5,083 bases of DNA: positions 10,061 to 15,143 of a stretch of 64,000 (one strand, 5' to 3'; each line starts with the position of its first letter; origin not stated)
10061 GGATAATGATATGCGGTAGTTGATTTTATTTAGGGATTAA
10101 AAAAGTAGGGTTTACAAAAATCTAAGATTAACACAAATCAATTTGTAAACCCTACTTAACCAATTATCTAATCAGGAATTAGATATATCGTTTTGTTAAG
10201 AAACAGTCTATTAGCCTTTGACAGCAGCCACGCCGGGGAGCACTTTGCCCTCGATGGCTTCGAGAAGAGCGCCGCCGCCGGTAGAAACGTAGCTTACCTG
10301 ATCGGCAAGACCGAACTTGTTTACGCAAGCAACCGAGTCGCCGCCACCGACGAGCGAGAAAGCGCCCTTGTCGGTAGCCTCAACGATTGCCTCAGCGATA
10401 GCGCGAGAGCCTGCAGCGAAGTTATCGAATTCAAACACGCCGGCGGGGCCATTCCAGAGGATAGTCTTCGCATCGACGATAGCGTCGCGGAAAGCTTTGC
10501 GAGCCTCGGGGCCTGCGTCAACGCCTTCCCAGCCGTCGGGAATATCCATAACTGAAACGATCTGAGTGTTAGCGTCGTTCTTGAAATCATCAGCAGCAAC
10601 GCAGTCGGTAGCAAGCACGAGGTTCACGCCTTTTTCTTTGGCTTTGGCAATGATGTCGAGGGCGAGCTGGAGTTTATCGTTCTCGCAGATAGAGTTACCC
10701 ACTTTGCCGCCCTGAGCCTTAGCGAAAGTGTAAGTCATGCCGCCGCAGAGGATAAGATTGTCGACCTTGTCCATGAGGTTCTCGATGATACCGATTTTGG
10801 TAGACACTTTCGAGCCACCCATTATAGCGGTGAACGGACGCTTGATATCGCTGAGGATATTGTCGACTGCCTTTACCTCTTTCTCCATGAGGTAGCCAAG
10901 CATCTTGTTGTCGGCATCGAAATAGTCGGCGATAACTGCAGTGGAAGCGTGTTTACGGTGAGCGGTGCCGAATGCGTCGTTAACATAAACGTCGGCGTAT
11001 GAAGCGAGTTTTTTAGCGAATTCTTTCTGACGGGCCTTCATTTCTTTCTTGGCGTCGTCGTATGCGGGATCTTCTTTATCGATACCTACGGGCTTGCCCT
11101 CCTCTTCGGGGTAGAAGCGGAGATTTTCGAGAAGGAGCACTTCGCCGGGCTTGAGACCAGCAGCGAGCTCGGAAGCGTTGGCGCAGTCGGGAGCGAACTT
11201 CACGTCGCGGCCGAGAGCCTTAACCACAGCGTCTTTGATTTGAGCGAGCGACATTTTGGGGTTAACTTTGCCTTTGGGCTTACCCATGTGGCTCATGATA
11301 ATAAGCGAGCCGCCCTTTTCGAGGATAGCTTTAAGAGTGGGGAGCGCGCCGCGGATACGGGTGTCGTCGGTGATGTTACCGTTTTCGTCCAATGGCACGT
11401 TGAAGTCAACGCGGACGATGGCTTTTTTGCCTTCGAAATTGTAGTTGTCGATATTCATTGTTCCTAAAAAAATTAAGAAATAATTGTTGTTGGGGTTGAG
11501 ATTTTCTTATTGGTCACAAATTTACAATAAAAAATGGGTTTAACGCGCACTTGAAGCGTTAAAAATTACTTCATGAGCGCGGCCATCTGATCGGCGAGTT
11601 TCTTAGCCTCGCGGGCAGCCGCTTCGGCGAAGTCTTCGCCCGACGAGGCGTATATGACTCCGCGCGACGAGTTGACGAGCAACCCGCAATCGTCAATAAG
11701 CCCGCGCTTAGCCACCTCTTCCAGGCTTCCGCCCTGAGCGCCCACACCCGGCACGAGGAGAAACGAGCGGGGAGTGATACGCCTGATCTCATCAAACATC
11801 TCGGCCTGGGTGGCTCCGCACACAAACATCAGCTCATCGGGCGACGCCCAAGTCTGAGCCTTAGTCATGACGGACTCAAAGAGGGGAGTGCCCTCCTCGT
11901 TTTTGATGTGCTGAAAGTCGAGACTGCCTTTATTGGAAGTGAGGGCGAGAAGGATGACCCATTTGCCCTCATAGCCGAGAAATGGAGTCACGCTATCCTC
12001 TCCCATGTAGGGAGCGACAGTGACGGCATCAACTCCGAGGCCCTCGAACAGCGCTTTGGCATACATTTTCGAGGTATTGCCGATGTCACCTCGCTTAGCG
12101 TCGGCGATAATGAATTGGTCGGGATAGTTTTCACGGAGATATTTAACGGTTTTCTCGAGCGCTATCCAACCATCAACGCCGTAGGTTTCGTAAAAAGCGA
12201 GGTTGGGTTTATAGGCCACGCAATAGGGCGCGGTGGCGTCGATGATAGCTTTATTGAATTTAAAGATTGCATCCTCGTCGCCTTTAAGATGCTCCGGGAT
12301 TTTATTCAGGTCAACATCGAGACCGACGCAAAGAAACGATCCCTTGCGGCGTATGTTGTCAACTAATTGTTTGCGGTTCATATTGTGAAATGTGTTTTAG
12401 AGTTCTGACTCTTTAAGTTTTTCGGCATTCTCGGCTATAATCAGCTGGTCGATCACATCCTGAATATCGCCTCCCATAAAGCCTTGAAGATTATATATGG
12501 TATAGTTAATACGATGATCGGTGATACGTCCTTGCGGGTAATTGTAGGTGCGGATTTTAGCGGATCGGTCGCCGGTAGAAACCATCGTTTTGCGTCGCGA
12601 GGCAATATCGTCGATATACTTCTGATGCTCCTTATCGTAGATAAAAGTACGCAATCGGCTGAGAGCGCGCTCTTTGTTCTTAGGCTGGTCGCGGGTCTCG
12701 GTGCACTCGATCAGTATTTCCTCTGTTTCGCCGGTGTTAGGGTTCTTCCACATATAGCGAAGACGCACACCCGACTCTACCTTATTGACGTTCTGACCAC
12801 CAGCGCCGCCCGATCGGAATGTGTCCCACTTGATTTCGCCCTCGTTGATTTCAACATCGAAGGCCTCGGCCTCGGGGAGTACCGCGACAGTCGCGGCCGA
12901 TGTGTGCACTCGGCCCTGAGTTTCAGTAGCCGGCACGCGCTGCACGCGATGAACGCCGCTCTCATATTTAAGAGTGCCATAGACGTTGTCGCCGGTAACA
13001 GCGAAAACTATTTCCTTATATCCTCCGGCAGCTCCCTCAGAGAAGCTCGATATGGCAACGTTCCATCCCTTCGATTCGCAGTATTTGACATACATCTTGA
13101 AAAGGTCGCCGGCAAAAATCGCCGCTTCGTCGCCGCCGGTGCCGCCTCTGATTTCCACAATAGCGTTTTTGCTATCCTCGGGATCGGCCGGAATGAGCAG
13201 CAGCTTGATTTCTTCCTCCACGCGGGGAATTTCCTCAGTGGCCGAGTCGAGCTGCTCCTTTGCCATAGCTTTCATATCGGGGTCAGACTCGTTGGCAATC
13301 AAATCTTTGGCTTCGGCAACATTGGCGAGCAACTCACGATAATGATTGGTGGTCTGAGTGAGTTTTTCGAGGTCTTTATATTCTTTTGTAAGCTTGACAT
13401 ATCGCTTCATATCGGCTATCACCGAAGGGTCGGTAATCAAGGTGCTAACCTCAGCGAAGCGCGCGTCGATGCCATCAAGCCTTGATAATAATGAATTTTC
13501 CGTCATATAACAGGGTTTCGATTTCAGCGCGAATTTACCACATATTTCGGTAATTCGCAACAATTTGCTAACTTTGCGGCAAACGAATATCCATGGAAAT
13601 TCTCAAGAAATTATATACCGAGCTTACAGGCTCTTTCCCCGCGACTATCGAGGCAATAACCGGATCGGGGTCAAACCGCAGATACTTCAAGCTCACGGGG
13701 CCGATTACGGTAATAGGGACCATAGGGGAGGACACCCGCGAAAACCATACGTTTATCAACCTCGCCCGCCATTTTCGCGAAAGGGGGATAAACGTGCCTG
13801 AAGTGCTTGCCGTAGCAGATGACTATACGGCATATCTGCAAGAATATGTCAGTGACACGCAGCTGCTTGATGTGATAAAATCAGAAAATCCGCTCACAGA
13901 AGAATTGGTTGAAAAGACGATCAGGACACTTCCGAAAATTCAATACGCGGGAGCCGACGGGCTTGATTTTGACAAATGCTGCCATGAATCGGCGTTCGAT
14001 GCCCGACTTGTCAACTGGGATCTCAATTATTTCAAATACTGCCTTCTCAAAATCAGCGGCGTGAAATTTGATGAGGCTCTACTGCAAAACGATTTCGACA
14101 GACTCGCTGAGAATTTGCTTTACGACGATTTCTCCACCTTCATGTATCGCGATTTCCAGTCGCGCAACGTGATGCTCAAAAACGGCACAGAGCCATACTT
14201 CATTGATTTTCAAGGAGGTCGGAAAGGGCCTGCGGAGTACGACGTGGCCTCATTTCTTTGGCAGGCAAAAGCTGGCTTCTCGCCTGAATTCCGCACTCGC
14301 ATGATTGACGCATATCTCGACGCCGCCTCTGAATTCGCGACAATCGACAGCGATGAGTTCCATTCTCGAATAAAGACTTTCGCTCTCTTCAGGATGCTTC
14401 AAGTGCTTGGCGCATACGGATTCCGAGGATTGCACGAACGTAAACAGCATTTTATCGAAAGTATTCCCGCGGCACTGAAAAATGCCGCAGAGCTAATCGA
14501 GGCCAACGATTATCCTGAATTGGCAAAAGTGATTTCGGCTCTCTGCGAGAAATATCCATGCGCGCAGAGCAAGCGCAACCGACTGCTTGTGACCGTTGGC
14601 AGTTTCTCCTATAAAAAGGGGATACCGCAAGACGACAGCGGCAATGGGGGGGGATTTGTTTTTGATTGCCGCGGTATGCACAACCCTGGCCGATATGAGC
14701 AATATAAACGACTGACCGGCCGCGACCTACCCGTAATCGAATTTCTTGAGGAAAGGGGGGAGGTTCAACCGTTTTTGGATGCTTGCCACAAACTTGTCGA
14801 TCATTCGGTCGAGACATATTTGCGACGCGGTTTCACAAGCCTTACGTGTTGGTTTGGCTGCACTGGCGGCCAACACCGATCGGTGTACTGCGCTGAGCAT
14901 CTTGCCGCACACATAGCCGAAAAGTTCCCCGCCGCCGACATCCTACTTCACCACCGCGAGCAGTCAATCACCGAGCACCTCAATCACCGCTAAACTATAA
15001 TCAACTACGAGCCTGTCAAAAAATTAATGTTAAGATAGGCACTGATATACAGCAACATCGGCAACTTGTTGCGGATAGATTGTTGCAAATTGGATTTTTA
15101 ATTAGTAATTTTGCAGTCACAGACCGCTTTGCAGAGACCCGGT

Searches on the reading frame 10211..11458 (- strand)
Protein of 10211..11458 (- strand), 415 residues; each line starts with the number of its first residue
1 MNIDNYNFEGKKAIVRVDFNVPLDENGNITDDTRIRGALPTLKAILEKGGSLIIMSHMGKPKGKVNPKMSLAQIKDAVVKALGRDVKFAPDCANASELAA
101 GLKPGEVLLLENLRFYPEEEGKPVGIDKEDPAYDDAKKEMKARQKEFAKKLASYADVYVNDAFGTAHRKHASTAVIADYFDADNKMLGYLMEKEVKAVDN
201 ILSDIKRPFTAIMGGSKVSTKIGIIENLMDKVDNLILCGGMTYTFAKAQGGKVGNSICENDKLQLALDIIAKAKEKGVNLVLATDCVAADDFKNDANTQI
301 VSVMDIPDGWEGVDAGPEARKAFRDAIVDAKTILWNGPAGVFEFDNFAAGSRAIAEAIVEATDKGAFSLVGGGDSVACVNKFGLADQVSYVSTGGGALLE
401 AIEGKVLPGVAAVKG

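Call 81: search_protein_families(library=pfam, proteins=[window:10211-11458:-], max_evalue=0.0001)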
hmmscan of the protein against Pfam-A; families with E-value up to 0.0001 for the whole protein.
window:10211-11458:- (415 aa): 1 family
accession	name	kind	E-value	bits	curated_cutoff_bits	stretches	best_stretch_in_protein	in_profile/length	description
PF00162.24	PGK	-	2.3e-150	501.3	27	1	3-405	1-379/379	Phosphoglycerate kinase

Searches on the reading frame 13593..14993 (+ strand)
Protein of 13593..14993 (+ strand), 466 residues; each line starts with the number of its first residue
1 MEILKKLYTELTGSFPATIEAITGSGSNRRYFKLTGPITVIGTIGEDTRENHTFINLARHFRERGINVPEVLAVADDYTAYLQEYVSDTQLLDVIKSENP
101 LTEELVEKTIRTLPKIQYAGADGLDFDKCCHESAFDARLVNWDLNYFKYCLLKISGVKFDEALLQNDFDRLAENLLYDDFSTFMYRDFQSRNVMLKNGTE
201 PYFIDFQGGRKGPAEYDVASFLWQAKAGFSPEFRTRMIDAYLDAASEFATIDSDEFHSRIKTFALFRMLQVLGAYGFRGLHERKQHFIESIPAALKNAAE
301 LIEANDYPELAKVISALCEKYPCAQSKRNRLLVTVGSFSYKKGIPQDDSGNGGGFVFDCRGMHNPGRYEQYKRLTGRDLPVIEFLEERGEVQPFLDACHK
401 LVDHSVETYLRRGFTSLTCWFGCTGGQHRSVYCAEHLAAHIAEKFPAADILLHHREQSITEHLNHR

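Call 4: search_protein_families(library=pfam, proteins=[window:13593-14993:+], max_evalue=0.01)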
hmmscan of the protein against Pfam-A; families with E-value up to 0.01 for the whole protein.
window:13593-14993:+ (466 aa): 3 families
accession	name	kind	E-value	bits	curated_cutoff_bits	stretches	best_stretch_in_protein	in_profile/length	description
PF22740.1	PapZ_C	-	1.1e-31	109.9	27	1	332-457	2-120/121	RapZ C-terminal domain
PF01636.29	APH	-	4.5e-21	76.1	23.2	1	18-243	1-231/239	Phosphotransferase enzyme family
PF02958.26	EcKL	-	0.0022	17.8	22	1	176-224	210-263/294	Ecdysteroid kinase-like family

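Call 47: find_related_loci(query=window:13593-14993:+, collection=genome_contigs, flank=10000)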
Query window:13593-14993:+ (466 aa) in genome_contigs; peptide patterns used: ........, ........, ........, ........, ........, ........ (x = any residue, [..] = any of these).
267 stretches matched a pattern; 147 encode a relative of the query (tblastn E <= 1e-3); the best 80 are kept; 80 distinct loci.
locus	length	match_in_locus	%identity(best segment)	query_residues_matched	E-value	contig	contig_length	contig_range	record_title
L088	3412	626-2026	60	3-462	0e+0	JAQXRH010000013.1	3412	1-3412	MAG: Bacteroidales bacterium isolate SUG1452 k141_93204, whole genome shotgun sequence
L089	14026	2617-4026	58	3-464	1e-175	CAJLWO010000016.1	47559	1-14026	MAG TPA_asm: uncultured Bacteroidales bacterium isolate ERR321580-bin.36 genome assembly, contig: NODE_514_length_47559_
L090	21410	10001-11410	57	3-464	1e-173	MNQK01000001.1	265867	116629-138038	MAG: Bacteroidales bacterium 52_46 Ley3_66761_scaffold_16, whole genome shotgun sequence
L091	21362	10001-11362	55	4-459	1e-167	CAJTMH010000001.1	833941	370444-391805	MAG TPA_asm: uncultured Duncaniella sp. isolate MGBC104426 genome assembly, contig: MGBC104426.1, whole genome shotgun s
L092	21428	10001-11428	53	1-464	2e-160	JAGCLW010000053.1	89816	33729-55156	MAG: Paludibacteraceae bacterium isolate RGIG9910 Yak_Rectum-5__c854771, whole genome shotgun sequence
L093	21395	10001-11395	53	1-459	9e-152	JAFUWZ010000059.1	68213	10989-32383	MAG: Bacteroidales bacterium isolate RGIG4902 Roe_deer_Rumen-2__c415965, whole genome shotgun sequence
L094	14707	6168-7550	51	4-457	1e-149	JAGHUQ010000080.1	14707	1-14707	MAG: Candidatus Cryptobacteroides caccocaballi isolate E4_MB2_58 c_000000134693, whole genome shotgun sequence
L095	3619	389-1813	50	2-463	1e-154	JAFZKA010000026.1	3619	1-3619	MAG: Bacteroidaceae bacterium isolate RGIG7837 Water_buffalos_Reticulum-4__c227251, whole genome shotgun sequence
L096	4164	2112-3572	49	1-464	2e-153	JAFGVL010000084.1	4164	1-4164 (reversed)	MAG: Paludibacteraceae bacterium isolate ZodW_Metabat.166 k87_10770605, whole genome shotgun sequence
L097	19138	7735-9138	51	1-461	7e-149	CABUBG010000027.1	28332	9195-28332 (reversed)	MAG TPA_asm: uncultured Porphyromonadaceae bacterium isolate MGYG-HGUT-03856 genome assembly, contig: GUT_GENOME246171_2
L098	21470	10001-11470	49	7-461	1e-148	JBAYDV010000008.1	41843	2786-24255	MAG: Bacteroidales bacterium isolate SO_2016_CLC_T2_61 scaffold00374_PH3_Jul20_2016, whole genome shotgun sequence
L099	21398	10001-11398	51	1-459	4e-148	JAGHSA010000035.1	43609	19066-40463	MAG: Candidatus Cryptobacteroides onthequi isolate E1_MB2_10 c_000000292845, whole genome shotgun sequence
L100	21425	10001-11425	49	2-463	6e-148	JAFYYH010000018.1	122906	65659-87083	MAG: Bacteroidaceae bacterium isolate RGIG7532 Water_buffalos_Omasum-1__c494745, whole genome shotgun sequence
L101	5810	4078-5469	50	4-459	1e-148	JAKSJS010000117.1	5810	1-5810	MAG: Bacteroidales bacterium isolate Horse_feces53 MAG053_117, whole genome shotgun sequence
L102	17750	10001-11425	49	1-459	9e-147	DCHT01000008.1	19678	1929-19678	MAG TPA_asm: Bacteroidales bacterium UBA1745 UBA1745_contig_5018, whole genome shotgun sequence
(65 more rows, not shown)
